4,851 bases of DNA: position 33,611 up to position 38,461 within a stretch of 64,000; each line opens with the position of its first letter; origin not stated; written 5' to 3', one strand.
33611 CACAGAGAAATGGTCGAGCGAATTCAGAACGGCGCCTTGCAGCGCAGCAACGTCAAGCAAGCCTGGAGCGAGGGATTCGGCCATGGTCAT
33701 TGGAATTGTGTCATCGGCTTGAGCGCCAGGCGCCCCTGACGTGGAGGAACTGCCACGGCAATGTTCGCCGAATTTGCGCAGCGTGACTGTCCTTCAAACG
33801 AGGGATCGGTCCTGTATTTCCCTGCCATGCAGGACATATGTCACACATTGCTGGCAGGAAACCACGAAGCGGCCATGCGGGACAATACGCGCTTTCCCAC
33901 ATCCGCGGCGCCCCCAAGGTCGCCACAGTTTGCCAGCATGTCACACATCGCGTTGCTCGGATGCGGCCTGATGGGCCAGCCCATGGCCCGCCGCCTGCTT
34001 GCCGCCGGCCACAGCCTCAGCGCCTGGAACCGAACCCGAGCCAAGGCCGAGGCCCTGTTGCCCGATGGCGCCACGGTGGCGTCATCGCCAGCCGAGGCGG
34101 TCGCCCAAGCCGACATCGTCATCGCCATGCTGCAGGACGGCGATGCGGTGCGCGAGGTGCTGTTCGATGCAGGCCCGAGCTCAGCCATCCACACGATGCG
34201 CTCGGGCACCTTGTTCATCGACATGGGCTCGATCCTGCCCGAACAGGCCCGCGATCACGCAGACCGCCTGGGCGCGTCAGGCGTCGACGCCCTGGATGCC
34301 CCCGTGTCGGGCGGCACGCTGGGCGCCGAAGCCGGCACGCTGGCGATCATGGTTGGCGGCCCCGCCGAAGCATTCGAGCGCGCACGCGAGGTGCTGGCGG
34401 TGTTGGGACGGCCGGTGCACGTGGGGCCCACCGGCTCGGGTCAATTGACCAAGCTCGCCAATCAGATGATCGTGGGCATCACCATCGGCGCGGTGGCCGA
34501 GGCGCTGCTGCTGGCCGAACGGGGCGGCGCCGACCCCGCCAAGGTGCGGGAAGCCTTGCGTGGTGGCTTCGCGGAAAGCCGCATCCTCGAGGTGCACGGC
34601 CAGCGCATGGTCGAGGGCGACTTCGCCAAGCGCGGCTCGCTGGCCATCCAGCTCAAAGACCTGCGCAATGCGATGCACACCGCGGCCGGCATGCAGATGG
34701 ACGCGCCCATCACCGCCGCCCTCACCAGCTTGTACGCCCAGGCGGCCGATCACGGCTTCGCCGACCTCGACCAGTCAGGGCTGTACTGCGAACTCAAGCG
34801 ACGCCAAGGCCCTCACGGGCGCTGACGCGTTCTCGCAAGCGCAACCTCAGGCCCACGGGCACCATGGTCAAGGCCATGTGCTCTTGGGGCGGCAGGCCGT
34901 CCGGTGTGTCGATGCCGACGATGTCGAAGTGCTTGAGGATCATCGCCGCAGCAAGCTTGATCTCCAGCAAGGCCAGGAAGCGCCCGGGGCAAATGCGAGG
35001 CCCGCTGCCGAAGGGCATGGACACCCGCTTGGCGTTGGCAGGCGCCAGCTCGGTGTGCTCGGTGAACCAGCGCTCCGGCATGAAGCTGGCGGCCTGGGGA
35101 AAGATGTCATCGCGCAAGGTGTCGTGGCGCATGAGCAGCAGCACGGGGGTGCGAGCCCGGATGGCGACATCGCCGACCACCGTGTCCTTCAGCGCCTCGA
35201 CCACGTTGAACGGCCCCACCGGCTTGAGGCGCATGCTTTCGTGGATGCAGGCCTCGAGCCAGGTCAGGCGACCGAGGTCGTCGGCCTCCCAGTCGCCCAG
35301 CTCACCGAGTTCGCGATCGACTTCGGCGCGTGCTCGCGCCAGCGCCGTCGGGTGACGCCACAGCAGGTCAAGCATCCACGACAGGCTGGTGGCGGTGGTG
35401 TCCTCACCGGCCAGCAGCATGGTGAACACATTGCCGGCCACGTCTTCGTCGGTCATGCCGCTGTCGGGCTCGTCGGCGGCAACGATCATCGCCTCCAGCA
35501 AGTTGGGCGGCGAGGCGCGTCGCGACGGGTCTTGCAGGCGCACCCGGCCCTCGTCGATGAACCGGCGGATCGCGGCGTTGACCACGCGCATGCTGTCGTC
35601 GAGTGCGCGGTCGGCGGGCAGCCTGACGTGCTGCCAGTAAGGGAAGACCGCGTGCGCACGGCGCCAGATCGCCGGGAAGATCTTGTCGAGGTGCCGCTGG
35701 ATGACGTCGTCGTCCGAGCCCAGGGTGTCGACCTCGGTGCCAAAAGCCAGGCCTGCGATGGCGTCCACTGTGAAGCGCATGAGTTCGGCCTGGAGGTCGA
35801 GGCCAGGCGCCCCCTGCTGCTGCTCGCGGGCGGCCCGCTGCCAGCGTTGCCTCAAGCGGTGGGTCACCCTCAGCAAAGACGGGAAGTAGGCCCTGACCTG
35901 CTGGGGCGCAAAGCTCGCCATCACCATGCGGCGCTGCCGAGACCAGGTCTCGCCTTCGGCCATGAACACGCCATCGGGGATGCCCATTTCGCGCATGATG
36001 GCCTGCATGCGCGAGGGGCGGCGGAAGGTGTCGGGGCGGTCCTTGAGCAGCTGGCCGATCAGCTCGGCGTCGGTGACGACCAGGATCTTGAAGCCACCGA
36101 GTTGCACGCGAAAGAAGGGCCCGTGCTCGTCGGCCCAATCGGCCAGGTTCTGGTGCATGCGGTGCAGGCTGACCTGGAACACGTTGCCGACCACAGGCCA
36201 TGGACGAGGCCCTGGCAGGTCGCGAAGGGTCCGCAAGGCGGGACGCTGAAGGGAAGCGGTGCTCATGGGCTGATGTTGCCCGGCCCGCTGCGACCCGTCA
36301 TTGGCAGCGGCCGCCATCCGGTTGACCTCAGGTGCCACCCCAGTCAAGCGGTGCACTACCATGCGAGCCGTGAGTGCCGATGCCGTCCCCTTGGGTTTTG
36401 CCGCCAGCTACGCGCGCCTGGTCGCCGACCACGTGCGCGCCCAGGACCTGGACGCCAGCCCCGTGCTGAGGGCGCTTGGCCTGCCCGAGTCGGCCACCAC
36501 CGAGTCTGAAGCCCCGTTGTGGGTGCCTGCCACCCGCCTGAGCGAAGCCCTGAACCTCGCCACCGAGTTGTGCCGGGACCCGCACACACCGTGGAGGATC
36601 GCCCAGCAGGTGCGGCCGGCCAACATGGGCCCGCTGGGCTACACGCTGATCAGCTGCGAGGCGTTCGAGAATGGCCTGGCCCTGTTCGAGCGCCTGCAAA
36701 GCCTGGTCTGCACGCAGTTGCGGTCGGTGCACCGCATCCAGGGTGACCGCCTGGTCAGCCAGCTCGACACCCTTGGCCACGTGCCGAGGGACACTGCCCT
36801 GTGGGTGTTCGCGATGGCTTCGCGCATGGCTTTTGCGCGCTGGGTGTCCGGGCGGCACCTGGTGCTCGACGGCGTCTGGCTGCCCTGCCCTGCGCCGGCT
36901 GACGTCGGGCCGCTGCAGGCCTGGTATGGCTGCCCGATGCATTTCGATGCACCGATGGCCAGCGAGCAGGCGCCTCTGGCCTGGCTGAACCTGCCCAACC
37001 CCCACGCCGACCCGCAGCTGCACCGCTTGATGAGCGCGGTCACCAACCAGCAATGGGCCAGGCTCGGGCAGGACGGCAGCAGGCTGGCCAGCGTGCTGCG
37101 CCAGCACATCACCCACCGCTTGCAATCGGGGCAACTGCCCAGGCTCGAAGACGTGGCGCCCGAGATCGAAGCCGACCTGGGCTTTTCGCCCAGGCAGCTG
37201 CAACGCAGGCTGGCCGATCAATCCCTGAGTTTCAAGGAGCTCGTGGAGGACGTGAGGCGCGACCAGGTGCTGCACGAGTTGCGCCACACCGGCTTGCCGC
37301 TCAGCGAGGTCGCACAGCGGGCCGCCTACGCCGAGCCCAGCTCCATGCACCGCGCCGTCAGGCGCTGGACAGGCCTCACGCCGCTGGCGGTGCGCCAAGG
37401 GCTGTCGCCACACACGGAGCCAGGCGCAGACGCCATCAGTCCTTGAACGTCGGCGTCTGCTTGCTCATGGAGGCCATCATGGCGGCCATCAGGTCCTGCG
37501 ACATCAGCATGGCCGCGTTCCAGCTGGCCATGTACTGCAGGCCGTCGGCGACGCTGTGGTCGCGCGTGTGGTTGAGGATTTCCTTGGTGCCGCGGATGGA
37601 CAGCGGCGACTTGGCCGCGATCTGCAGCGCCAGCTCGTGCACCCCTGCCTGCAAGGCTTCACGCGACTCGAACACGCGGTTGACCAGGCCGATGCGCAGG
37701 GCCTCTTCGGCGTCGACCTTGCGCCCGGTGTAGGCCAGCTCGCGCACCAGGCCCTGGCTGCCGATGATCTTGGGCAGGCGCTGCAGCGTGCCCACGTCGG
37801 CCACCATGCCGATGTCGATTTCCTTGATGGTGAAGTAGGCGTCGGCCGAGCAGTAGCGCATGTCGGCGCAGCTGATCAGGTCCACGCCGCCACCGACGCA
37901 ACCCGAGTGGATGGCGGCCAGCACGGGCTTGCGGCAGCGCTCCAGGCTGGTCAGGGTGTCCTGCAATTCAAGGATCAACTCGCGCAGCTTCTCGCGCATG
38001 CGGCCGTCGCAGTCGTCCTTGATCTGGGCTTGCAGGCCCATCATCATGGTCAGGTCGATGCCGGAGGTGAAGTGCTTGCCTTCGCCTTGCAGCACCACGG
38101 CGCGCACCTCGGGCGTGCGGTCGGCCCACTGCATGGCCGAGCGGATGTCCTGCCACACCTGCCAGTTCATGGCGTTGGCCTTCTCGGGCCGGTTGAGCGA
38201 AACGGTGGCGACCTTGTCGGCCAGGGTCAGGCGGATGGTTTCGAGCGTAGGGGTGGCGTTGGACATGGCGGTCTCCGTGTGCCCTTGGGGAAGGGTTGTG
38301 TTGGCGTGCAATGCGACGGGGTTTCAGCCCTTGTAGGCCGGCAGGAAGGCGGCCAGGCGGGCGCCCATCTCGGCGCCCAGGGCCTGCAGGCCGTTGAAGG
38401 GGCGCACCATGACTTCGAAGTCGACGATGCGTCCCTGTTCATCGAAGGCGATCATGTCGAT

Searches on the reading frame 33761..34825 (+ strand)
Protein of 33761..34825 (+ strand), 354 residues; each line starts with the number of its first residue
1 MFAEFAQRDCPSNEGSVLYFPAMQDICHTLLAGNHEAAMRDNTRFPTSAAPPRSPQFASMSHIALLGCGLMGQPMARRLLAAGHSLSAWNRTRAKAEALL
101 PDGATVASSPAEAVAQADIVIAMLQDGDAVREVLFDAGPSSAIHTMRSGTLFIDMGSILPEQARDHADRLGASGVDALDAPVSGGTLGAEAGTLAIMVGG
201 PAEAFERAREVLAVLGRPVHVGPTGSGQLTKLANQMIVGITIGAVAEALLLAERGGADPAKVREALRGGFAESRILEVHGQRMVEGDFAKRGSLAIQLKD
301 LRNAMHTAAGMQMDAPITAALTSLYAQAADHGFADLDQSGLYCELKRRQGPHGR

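Call 14: search_protein_families(library=pfam, proteins=[window:33761-34825:+], max_evalue=0.00001)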
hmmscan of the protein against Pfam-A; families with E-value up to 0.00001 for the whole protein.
window:33761-34825:+ (354 aa): 4 families
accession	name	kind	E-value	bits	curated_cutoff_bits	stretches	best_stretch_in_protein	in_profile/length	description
PF03446.21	NAD_binding_2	-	4.1e-50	170.4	21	1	63-220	2-157/161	NAD binding domain of 6-phosphogluconate dehydrogenase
PF14833.11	NAD_binding_11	-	2.5e-30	105.7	30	1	225-342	1-119/122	NAD-binding of NADP-dependent 3-hydroxyisobutyrate dehydrogenase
PF03807.23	F420_oxidored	-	6.7e-09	36.7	21.6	1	63-123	2-66/94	NADP oxidoreductase coenzyme F420-dependent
PF02826.25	2-Hacid_dh_C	-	2.5e-06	27.4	25.1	1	58-156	34-127/178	D-isomer specific 2-hydroxyacid dehydrogenase, NAD binding domain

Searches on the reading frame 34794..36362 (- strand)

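Call 14: search_protein_families(library=pfam, proteins=[window:34794-36362:-], max_evalue=0.00001)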
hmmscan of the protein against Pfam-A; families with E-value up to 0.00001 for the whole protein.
window:34794-36362:- (522 aa): 1 family
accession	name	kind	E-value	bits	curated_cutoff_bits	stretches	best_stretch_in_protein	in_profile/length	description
PF00067.27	p450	-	1.2e-83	281.9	22.8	1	50-504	2-457/462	Cytochrome P450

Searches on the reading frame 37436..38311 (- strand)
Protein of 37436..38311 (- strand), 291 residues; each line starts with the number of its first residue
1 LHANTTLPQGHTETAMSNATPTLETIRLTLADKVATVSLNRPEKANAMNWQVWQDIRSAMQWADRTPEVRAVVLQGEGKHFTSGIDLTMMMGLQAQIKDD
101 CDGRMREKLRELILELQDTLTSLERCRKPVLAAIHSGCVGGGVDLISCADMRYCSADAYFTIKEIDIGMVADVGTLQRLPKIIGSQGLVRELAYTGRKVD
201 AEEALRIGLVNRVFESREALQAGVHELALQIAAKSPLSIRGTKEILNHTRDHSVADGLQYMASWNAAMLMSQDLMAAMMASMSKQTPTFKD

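Call 14: search_protein_families(library=pfam, proteins=[window:37436-38311:-], max_evalue=0.00001)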
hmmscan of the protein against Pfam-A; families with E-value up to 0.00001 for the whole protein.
window:37436-38311:- (291 aa): 2 families
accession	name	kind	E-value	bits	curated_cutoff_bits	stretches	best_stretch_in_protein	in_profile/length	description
PF00378.25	ECH_1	-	1.8e-44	152.4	27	1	32-291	4-250/251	Enoyl-CoA hydratase/isomerase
PF16113.10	ECH_2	-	4.5e-28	99.2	27.2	1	35-218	2-176/335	Enoyl-CoA hydratase/isomerase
